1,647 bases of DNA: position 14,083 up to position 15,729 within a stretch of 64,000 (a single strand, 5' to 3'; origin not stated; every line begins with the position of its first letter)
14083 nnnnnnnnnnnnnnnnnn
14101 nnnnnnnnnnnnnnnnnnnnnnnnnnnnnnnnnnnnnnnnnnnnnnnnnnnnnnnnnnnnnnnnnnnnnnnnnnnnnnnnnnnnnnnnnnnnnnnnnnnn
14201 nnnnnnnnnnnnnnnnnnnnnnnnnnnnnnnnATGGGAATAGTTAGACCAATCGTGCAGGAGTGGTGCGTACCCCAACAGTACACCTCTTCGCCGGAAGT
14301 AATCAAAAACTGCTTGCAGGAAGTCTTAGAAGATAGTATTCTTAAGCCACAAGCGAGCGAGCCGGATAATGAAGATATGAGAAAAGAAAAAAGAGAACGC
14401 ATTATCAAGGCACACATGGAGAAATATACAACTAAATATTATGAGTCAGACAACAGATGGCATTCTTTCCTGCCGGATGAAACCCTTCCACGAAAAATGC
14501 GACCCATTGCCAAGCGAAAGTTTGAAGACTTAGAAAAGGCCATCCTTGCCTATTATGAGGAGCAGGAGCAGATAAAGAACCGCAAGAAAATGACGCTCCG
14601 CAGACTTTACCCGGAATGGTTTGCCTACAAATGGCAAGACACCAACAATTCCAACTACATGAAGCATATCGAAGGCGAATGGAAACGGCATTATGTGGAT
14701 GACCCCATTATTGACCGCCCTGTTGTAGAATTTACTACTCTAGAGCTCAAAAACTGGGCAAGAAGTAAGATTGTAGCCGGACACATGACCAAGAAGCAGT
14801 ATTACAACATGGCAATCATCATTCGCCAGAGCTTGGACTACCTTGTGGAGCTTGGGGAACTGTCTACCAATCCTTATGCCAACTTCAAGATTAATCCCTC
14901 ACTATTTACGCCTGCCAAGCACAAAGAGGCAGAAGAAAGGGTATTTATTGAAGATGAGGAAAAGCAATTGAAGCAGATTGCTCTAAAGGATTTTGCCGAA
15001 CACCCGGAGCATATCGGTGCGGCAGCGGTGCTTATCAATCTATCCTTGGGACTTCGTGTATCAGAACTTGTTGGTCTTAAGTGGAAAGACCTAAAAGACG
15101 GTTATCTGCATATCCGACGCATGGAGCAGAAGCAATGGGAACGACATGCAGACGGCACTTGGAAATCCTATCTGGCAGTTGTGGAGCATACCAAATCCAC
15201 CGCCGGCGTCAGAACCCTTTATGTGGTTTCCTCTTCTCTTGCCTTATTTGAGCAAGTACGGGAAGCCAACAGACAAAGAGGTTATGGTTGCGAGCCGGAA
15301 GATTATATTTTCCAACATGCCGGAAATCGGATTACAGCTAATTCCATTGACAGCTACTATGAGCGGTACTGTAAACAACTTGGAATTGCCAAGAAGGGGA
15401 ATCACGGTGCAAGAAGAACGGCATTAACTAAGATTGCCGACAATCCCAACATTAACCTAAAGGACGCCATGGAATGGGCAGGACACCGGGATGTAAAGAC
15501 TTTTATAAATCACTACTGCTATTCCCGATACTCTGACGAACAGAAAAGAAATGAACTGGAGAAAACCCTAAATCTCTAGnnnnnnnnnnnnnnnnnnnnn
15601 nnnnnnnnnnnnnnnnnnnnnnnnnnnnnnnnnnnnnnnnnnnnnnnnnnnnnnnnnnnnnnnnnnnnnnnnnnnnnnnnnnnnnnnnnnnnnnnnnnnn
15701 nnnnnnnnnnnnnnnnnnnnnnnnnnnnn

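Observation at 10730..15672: Minimal 4.9-kb integrative islet in the 3' end of tRNA-Leu(UAA)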

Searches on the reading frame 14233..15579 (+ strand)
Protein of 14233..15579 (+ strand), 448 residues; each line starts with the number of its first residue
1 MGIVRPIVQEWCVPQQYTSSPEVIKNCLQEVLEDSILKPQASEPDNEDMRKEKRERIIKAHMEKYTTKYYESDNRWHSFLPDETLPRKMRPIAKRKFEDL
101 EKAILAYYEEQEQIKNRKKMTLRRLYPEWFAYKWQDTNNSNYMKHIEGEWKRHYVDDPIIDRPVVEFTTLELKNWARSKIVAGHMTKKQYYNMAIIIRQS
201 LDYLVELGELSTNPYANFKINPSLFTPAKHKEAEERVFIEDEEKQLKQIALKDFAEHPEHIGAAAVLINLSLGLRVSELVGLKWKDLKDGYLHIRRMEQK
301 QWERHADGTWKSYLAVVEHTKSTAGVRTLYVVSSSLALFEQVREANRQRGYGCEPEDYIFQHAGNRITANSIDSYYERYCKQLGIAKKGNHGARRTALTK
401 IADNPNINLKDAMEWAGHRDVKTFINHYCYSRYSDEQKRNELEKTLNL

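Call 6: search_protein_families(library=pfam, proteins=[window:14233-15579:+], max_evalue=0.1)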
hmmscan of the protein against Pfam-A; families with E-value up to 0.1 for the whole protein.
window:14233-15579:+ (448 aa): 2 families
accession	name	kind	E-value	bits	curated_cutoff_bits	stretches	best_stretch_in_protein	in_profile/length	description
PF00589.27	Phage_integrase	-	3.4e-14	53.4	27.1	1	243-432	8-169/172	Phage integrase family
PF22587.1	DNApolII_insertion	-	0.039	14.4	27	0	225-258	4-37/61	DNA polymerase II, insertion domain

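Call 7: search_protein_families(library=padloc, proteins=[window:14233-15579:+], max_evalue=0.1)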
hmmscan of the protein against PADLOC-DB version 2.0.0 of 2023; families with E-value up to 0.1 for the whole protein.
window:14233-15579:+ (448 aa): 0 families

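Call 8: search_protein_families(library=phrogs, proteins=[window:14233-15579:+], max_evalue=0.1)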
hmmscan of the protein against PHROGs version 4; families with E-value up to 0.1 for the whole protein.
window:14233-15579:+ (448 aa): 3 families
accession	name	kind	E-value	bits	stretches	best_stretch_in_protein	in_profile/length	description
phrog_1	-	integration and excision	1.8e-31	111.1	1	35-445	100-447/611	integrase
phrog_216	-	integration and excision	3.3e-21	76.7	1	198-440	23-231/301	integrase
phrog_7685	-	integration and excision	0.00043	20.9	1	363-441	158-231/240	integrase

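Call 9: search_protein_families(library=ncbifam, proteins=[window:14233-15579:+], max_evalue=0.1)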
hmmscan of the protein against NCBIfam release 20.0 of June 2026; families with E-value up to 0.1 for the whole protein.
window:14233-15579:+ (448 aa): 5 families
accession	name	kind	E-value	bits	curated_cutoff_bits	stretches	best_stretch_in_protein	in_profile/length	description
TIGR02224.1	recomb_XerC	equivalog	2.2e-06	27.3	335.15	1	164-423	41-270/295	tyrosine recombinase XerC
NF040815.2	recomb_XerA_Arch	equivalog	0.00013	21.6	220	0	167-300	38-154/263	site-specific tyrosine recombinase/integron integrase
TIGR02225.1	recomb_XerD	equivalog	0.018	14.4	329.6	1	258-304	121-168/290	site-specific tyrosine recombinase XerD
NF002685.0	PRK02436.1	equivalog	0.026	14.4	178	1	240-294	91-146/245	site-specific tyrosine recombinase XerD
NF001399.0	PRK00283.1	subfamily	0.036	13.3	279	0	194-289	77-163/300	tyrosine recombinase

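Call 11: find_encoding_contigs(protein=window:14233-15579:+, flank=10000, max_places=10)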
Protein window:14233-15579:+ (448 aa): no gene with exactly this product is on record in the collection.

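Call 12: find_homologous_proteins(query=window:14233-15579:+)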
Query window:14233-15579:+ (448 aa): 170 proteins with E <= 0.001 among 5721 candidates; the best 120 are listed.
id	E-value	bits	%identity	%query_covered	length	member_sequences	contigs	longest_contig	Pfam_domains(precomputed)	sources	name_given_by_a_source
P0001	0.0e+0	1033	100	100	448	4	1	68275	PF00589.28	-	-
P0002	1.1e-248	843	81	100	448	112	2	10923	PF00589.28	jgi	-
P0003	1.2e-222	758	74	100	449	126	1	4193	PF00589.28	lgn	-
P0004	4.5e-222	756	74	100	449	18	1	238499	PF00589.28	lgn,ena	-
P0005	7.2e-220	748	73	100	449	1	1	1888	PF00589.28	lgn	-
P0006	3.1e-217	740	71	100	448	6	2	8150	PF00589.28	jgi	-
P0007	5.4e-216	736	71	100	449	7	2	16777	PF00589.28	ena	-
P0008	2.4e-213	727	71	100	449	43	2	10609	PF00589.28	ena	-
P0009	2.6e-213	727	70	100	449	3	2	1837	PF00589.28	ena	-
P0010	3.0e-212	723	70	100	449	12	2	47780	PF00589.28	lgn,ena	-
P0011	1.1e-211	721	70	100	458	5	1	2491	PF00589.28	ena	-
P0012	2.1e-211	721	70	100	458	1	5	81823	PF00589.28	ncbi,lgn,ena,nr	ncbi:MAG: tyrosine-type recombinase/integrase [Lachnospiraceae bacterium]|nr:tyrosine-type recombina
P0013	4.7e-211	719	70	100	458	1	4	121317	PF00589.28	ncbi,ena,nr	ncbi:MAG: tyrosine-type recombinase/integrase [Lachnospiraceae bacterium]|nr:tyrosine-type recombina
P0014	1.9e-210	717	69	100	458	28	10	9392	PF00589.28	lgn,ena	-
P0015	6.9e-210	716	68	100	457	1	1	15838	PF00589.28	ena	-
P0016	1.0e-209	715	69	100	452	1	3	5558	PF00589.28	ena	-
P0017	2.2e-208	711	69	100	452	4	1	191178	PF00589.28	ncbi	-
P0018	8.4e-208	709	69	100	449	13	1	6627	PF00589.28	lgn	-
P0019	9.8e-208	708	69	100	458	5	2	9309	PF00589.28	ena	-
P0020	4.8e-207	706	69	100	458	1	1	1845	PF00589.28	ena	-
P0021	2.5e-206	704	69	100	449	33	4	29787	PF00589.28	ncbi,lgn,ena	-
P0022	3.8e-206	703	70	100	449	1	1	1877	PF00589.28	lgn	-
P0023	3.9e-206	703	69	98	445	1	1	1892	PF00589.28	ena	-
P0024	4.3e-206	703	69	100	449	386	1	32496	PF00589.28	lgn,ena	-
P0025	5.9e-206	703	69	100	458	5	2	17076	PF00589.28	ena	-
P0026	6.0e-206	703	68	100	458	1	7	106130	PF00589.28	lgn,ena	-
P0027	9.5e-206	702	67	100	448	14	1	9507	PF00589.28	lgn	-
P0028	1.3e-205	701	69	100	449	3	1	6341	PF00589.28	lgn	-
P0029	1.6e-205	701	70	100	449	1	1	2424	PF00589.28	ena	-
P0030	2.4e-205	701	68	100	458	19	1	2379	PF00589.28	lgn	-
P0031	9.3e-205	699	68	100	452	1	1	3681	PF00589.28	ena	-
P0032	1.0e-204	699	67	100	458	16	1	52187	PF00589.28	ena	-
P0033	1.3e-204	698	69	100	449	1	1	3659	PF00589.28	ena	-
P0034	1.4e-204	698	69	100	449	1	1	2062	PF00589.28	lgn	-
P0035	2.2e-204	697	69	100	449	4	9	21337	PF00589.28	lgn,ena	-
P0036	2.8e-204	697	68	100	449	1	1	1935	PF00589.28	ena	-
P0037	6.7e-204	696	68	100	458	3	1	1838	PF00589.28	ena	-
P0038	7.2e-204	696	67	100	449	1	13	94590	PF00589.28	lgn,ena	-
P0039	1.6e-203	695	68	100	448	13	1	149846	PF00589.28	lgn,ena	-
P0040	2.3e-203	694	69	100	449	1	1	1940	PF00589.28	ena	-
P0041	9.0e-203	692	68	100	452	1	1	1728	PF00589.28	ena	-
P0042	1.5e-202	691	67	100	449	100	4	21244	PF00589.28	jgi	-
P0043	2.1e-202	691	68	100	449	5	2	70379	PF00589.28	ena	-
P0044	2.2e-202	691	68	100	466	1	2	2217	PF00589.28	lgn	-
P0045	3.4e-202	690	67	100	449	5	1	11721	PF00589.28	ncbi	-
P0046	4.7e-202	690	68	100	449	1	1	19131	PF00589.28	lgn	-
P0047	5.2e-202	690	69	100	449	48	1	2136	PF00589.28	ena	-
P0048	5.3e-202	690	67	100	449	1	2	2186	PF00589.28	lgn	-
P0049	2.1e-201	688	68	100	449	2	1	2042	PF00589.28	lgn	-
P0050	3.5e-201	687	67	100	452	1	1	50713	PF00589.28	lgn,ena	-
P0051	3.6e-201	687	68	100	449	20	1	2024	PF00589.28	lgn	-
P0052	4.2e-201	687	67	100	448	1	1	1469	PF00589.28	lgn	-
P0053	1.8e-200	684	67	100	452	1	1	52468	PF00589.28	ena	-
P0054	1.1e-199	682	69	100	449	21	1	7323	PF00589.28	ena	-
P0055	3.4e-198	677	66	100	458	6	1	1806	PF00589.28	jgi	jgi:integrase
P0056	1.2e-197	675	66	100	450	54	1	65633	PF00589.28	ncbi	-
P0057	4.6e-197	673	69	100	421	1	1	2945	PF00589.28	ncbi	-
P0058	9.1e-197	672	66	100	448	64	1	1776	PF00589.28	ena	-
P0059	6.0e-195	666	66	100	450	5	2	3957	PF00589.28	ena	-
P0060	4.4e-193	660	67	100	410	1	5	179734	PF00589.28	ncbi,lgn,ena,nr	ncbi:MAG: tyrosine-type recombinase/integrase [Lachnospiraceae bacterium]|nr:tyrosine-type recombina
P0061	9.1e-190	649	64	100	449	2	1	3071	PF00589.28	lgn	-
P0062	1.4e-188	645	63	100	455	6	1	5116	PF00589.28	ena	-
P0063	1.3e-186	639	72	89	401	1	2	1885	PF00589.28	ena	-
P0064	4.3e-186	637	68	94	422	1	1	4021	PF00589.28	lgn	-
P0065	6.6e-186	636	66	93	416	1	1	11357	PF00589.28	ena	-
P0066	6.7e-182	623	68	89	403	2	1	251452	PF00589.28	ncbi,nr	ncbi:MAG: tyrosine-type recombinase/integrase [Lachnospiraceae bacterium]|nr:tyrosine-type recombina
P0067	1.6e-177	609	70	86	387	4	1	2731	PF00589.28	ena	-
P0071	6.6e-142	491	71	69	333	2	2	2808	PF00589.28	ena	-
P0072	1.4e-137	477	53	96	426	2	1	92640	PF00589.28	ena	-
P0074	1.7e-136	474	57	84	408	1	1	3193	PF00589.28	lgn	-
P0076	4.5e-133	462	56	80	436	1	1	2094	PF00589.28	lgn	-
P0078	1.8e-129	451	66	67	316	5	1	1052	PF00589.28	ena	-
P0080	4.8e-124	433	70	60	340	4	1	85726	PF00589.28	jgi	-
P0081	6.7e-121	422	72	59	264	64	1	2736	PF00589.28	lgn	-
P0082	3.7e-116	407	66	62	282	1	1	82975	PF00589.28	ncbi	-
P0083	1.2e-114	402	66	62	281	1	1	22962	PF00589.28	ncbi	-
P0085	2.7e-110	387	60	41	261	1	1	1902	PF00589.28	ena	-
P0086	3.8e-108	380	44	89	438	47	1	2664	PF00589.28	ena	-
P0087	6.9e-108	379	66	57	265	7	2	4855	PF00589.28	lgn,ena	-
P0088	2.8e-106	374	66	57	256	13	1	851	PF00589.28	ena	-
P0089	9.1e-106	372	44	93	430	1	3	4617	PF00589.28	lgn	-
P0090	2.5e-103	364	45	89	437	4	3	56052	PF00589.28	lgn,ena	-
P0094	2.9e-97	344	64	54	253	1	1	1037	PF00589.28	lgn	-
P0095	5.4e-88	314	59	52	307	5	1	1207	PF00589.28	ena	-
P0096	9.2e-88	313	41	83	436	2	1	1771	PF00589.28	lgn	-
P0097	1.1e-86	310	38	94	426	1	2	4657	PF00589.28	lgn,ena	-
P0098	3.0e-86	308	39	94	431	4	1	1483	PF00589.28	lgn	-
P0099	3.7e-85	304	73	34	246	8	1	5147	PF00589.28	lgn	-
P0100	9.1e-85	303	39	89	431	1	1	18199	PF00589.28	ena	-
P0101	3.6e-84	301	39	83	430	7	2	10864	PF00589.28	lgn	-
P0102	7.7e-84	300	40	83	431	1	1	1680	PF00589.28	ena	-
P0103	2.5e-83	298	39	83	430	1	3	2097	PF00589.28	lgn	-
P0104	5.2e-83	297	39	83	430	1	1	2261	PF00589.28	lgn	-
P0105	6.0e-83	297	39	87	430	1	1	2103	PF00589.28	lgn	-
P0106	1.2e-82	296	36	97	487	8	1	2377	PF00589.28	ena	-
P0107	2.0e-82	295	39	83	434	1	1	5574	PF00589.28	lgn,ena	-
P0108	3.5e-81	291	40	83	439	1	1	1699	PF00589.28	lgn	-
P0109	5.4e-81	291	38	83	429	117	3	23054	PF00589.28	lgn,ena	-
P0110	6.2e-81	291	38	94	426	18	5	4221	PF00589.28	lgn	-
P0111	1.6e-80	289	38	83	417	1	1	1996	PF00589.28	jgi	-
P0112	2.2e-79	285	38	83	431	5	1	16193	PF00589.28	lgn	-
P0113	3.6e-79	285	39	94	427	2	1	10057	PF00589.28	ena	-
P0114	4.5e-79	284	39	83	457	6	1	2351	PF00589.28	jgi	-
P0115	8.9e-79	283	39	83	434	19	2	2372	PF00589.28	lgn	-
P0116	1.2e-78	283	38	90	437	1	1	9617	PF00589.28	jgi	-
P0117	4.5e-78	281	38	83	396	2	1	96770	PF00589.28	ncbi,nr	ncbi:MAG: site-specific integrase [Lachnospiraceae bacterium]|nr:site-specific integrase [Lachnospir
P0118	1.8e-77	279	39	83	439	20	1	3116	PF00589.28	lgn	-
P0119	1.3e-76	276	37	83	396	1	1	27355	PF00589.28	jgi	-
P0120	2.5e-76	275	38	83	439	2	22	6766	PF00589.28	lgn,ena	-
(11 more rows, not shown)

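Call 13: find_encoding_contigs(protein=P0002, flank=10000, max_places=4)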
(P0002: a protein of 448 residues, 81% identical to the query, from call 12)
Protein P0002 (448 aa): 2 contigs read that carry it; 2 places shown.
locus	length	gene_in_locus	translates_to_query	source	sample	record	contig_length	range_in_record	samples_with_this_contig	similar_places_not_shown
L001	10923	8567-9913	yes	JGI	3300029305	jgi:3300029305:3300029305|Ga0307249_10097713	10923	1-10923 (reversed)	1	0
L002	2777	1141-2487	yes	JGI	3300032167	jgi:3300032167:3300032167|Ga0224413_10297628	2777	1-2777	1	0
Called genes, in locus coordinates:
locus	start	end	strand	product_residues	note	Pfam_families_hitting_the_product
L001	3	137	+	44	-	?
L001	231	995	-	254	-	PF01048:PNP_UDP_1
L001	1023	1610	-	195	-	PF08668:HDOD (weak), PF01966:HD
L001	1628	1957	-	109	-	-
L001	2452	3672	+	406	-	PF00589:Phage_integrase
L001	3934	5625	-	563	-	PF10592:AIPR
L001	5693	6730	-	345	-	-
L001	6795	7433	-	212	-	PF01121:CoaE (weak), PF13238:AAA_18 (weak)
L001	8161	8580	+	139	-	-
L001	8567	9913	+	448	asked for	PF00589:Phage_integrase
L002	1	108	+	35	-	?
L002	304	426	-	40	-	-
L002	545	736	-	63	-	-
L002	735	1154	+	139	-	-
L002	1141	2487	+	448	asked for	PF00589:Phage_integrase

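Call 14: find_encoding_contigs(protein=P0004, flank=10000, max_places=4)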
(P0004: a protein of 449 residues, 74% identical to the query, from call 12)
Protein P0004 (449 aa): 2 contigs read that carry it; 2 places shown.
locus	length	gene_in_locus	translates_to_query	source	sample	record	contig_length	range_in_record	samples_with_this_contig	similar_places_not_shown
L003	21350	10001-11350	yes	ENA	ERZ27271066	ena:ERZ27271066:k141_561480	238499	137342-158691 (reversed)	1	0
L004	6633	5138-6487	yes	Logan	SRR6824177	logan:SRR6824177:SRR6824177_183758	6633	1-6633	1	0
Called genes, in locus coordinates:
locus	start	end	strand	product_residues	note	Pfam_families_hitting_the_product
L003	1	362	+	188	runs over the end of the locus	PF01613:Flavin_Reduct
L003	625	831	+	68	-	-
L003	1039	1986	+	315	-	PF08220:HTH_DeoR (faint), PF08279:HTH_11, PF19187:HTH_PafC (faint), PF13280:WYL, PF25583:WCX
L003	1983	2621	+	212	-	PF06445:GyrI-like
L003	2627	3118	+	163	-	PF00857:Isochorismatase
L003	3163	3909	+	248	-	PF00583:Acetyltransf_1, PF14268:YoaP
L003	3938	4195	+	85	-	PF13302:Acetyltransf_3 (weak)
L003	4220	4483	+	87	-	PF00583:Acetyltransf_1 (weak), PF13302:Acetyltransf_3, PF13523:Acetyltransf_8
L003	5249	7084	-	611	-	-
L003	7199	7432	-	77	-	-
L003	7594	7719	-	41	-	-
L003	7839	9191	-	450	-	-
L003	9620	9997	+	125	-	-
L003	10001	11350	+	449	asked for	PF00589:Phage_integrase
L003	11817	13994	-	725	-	PF02903:Alpha-amylase_N (weak), PF00128:Alpha-amylase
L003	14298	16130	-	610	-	PF06480:FtsH_ext (weak), PF00004:AAA, PF23902:AAA_lid_PRS2_C (weak), PF17862:AAA_lid_3, PF01434:Peptidase_M41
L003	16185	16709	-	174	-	PF00156:Pribosyltran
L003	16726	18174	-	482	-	PF01171:ATP_bind_3, PF11734:TilS_C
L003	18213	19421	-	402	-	PF19732:SpoIIE_N, PF07228:SpoIIE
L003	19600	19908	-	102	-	PF04977:DivIC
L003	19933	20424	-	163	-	PF09578:Spore_YabQ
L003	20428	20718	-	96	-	PF07873:YabP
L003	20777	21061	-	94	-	PF01479:S4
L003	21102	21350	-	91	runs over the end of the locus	PF00216:Bac_DNA_binding, PF18291:HU-HIG, PF18175:HU-CCDC81_bac_2 (weak)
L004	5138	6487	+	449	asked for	PF00589:Phage_integrase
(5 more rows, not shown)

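Call 15: find_encoding_contigs(protein=P0012, flank=10000, max_places=5)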
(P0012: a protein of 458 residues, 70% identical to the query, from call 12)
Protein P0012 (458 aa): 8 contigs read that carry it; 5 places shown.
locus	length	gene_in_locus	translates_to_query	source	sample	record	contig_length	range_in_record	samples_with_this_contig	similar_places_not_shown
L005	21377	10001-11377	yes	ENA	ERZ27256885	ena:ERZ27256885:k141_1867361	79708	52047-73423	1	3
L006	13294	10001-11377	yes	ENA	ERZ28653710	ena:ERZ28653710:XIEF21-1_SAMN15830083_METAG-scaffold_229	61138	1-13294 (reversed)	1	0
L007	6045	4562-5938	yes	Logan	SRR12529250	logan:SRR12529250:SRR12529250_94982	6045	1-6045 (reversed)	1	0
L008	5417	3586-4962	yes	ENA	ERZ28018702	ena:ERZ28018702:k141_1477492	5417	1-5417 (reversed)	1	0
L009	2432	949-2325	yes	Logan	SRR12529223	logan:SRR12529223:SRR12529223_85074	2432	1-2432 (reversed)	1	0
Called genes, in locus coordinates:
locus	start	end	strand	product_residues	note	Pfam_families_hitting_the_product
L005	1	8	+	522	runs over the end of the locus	PF00375:SDF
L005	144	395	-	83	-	-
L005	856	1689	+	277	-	-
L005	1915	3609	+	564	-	-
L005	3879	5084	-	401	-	PF04346:EutH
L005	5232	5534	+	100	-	-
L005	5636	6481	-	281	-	-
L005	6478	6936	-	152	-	-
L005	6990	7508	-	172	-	PF09195:Endonuc-BglII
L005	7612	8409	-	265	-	PF28206:Vpar_1526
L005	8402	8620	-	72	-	-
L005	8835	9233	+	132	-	-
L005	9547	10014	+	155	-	-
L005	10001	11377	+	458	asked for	PF00589:Phage_integrase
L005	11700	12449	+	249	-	PF08239:SH3_3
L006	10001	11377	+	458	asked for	PF00589:Phage_integrase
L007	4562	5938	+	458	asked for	PF00589:Phage_integrase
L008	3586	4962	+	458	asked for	PF00589:Phage_integrase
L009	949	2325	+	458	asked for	PF00589:Phage_integrase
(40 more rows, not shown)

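Call 41: find_related_loci(query=window:14233-15579:+, collection=viral_contigs, flank=10000)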
Query window:14233-15579:+ (448 aa) in viral_contigs; peptide patterns used: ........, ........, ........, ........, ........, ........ (x = any residue, [..] = any of these).
1 stretches matched a pattern, but none encodes a relative of the query by tblastn (E <= 1e-3).

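Call 42: find_related_loci(query=A3, collection=metagenome_contigs, flank=10000)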
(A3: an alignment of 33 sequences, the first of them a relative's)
Query A3 (448 aa) in metagenome_contigs; peptide patterns used: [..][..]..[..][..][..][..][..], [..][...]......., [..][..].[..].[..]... (x = any residue, [..] = any of these).
600 stretches matched a pattern (row limit reached: there are more); 108 encode a relative of the query (tblastn E <= 1e-3); the best 80 are kept; 79 distinct loci.
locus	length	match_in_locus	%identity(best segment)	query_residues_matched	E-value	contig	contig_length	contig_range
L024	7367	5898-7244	70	1-448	0e+0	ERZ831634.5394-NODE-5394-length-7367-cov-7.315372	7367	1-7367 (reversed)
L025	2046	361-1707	70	1-448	0e+0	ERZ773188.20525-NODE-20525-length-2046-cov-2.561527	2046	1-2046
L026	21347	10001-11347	69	1-448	0e+0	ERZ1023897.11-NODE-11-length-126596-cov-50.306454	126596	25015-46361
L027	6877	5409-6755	69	1-448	0e+0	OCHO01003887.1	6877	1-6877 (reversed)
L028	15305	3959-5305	69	1-448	0e+0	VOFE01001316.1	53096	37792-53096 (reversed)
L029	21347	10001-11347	69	1-448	0e+0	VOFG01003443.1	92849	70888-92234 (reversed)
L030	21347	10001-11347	69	1-448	0e+0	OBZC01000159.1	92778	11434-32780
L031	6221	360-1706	69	1-448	0e+0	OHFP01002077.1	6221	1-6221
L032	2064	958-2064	71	1-368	0e+0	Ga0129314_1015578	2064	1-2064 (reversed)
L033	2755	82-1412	70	1-448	4e-178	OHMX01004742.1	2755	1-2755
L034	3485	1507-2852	69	1-448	1e-149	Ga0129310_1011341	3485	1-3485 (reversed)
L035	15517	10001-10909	70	91-393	8e-143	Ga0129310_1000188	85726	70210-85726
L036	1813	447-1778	68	1-448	8e-153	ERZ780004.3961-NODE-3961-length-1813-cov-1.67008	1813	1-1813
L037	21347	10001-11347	70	1-448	0e+0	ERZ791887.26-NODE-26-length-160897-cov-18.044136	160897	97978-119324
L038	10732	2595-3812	44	49-447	5e-111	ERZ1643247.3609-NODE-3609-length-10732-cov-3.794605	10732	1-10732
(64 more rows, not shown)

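Call 49: search_protein_families(library=pfam, proteins=[L026:6227-7801:-, L026:7894-8901:-, L037:5628-6281:-, L037:6283-6927:-, L037:7035-7913:-, L037:7910-8917:-, L030:4705-7146:-, L030:7749-8864:-, L030:7149-7739:-, L030:3517-4347:-], max_evalue=0.001)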
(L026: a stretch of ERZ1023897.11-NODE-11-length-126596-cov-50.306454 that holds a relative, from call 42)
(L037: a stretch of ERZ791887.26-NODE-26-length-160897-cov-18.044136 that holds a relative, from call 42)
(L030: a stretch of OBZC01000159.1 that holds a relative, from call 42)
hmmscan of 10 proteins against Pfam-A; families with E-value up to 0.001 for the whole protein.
L026:6227-7801:- (524 aa): 0 families

L026:7894-8901:- (335 aa): 0 families

L037:5628-6281:- (217 aa): 1 family
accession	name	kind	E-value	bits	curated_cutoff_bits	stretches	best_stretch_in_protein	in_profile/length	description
PF05063.20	MT-A70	-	3.5e-32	112.1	23.9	1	25-196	1-172/172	MT-A70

L037:6283-6927:- (214 aa): 1 family
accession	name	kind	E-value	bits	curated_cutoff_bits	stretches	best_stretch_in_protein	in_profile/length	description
PF09195.17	Endonuc-BglII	-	4.8e-42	143.9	26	1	20-207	1-163/163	Restriction endonuclease BglII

L037:7035-7913:- (292 aa): 1 family
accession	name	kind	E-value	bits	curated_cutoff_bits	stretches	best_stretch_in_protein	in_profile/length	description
PF13289.12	SIR2_2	-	1.6e-22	80.5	24.5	1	116-256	2-141/141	SIR2-like domain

L037:7910-8917:- (335 aa): 5 families
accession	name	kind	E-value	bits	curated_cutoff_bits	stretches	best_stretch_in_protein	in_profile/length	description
PF13614.12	AAA_31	-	4.6e-30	105.3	27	1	1-200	1-175/177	AAA domain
PF01656.29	CbiA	-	6.7e-15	55.6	25.4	1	4-228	1-111/125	CobQ/CobB/MinD/ParA nucleotide binding domain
PF00142.24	Fer4_NifH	-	2.5e-10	40.7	25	1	4-53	3-50/271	4Fe-4S iron sulfur cluster binding proteins, NifH/frxC family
PF02374.21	ArsA_ATPase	-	6.2e-09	35.9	24.3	1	4-44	3-42/305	Anion-transporting ATPase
PF10609.15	ParA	-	3.3e-06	27.1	27.1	1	3-41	5-42/246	NUBPL iron-transfer P-loop NTPase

L030:4705-7146:- (813 aa): 4 families
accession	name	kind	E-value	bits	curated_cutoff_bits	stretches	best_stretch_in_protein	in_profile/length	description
PF02384.22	N6_Mtase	-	1.9e-33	116.6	20.4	1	284-544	3-251/311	N-6 DNA Methylase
PF13588.12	HSDR_N_2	-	4.1e-09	37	25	1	31-130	13-107/110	Type I restriction enzyme R protein N terminus (HSDR_N)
PF07669.17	Eco57I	-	1.1e-08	35.9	25.3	1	395-494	64-160/171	Eco57I restriction-modification methylase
PF01170.24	UPF0020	-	1.9e-08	34.7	22.3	1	316-425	20-132/197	RMKL-like, methyltransferase domain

L030:7749-8864:- (371 aa): 1 family
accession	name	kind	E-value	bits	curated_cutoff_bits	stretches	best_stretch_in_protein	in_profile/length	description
PF03235.19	GmrSD_N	-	2.6e-22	80.4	33.2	1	51-207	2-198/199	GmrSD restriction endonuclease, N-terminal domain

L030:7149-7739:- (196 aa): 0 families

L030:3517-4347:- (276 aa): 2 families
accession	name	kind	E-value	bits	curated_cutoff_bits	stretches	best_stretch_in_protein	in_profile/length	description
PF12784.13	PDDEXK_2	-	2.5e-11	44.2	27.4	1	45-170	23-151/229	PD-(D/E)XK nuclease family transposase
PF17924.6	TetR_C_19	-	0.00074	20.3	26.8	0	218-266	4-52/117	Tetracyclin repressor-like, C-terminal domain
